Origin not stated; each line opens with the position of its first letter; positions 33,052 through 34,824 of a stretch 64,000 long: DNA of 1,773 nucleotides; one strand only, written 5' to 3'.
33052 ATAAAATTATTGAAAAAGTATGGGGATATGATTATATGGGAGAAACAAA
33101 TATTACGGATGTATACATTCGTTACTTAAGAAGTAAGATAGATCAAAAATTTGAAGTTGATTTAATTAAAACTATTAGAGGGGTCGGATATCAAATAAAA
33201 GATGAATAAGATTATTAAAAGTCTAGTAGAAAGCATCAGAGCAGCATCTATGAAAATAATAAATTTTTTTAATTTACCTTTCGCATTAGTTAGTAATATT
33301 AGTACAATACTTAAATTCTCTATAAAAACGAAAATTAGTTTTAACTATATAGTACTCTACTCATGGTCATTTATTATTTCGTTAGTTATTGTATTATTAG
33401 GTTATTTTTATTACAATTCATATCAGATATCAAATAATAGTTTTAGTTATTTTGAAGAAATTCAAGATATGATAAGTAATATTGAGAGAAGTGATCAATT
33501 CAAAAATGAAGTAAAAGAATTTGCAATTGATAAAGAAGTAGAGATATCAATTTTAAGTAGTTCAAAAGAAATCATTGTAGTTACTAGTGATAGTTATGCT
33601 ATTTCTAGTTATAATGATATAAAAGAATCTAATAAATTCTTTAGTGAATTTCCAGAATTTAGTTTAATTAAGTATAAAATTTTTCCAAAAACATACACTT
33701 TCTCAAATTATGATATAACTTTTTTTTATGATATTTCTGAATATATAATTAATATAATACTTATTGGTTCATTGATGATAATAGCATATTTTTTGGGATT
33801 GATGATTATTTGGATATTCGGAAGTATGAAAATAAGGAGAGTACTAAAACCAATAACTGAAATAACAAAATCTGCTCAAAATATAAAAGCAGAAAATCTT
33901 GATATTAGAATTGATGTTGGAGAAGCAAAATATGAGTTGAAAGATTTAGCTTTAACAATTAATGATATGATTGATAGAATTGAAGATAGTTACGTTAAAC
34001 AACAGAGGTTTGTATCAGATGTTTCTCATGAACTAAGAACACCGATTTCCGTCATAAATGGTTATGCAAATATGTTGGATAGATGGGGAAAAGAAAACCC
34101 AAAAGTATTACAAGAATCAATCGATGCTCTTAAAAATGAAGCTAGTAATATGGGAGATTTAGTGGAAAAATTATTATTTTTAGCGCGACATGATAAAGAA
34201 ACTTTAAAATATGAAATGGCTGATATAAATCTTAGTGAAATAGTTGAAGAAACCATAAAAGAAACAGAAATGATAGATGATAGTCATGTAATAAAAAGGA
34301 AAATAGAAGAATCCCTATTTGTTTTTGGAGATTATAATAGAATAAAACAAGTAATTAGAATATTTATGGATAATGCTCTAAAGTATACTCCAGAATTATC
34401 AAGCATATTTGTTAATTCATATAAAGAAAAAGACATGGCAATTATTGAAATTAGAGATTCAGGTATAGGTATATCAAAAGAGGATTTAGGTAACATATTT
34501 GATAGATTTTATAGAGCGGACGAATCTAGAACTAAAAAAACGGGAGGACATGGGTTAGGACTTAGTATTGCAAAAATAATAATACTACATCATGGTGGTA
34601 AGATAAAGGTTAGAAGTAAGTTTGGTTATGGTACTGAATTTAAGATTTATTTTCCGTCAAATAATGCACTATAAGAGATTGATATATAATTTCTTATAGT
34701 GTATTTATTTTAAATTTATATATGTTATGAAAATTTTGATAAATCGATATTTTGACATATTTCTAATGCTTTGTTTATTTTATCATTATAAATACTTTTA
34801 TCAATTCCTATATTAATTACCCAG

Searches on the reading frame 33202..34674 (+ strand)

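Call 25: search_protein_families(library=pfam, proteins=[window:33202-34674:+], max_evalue=0.001)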
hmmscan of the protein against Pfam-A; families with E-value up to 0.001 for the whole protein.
window:33202-34674:+ (490 aa): 5 families
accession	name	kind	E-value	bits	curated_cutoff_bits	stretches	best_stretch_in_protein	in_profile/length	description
PF02518.31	HATPase_c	-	1.6e-27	96.5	26.4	1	376-486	1-109/111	Histidine kinase-, DNA gyrase B-, and HSP90-like ATPase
PF00512.31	HisKA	-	3.8e-17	62.5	26.9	1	267-332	2-65/66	His Kinase A (phospho-acceptor) domain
PF00672.30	HAMP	-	2.2e-10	41.1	25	1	211-262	3-53/53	HAMP domain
PF13589.12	HATPase_c_3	-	0.00037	21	25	1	389-463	11-86/137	Histidine kinase-, DNA gyrase B-, and HSP90-like ATPase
PF14501.12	HATPase_c_5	-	0.00089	19.6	22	0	382-471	7-89/102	GHKL domain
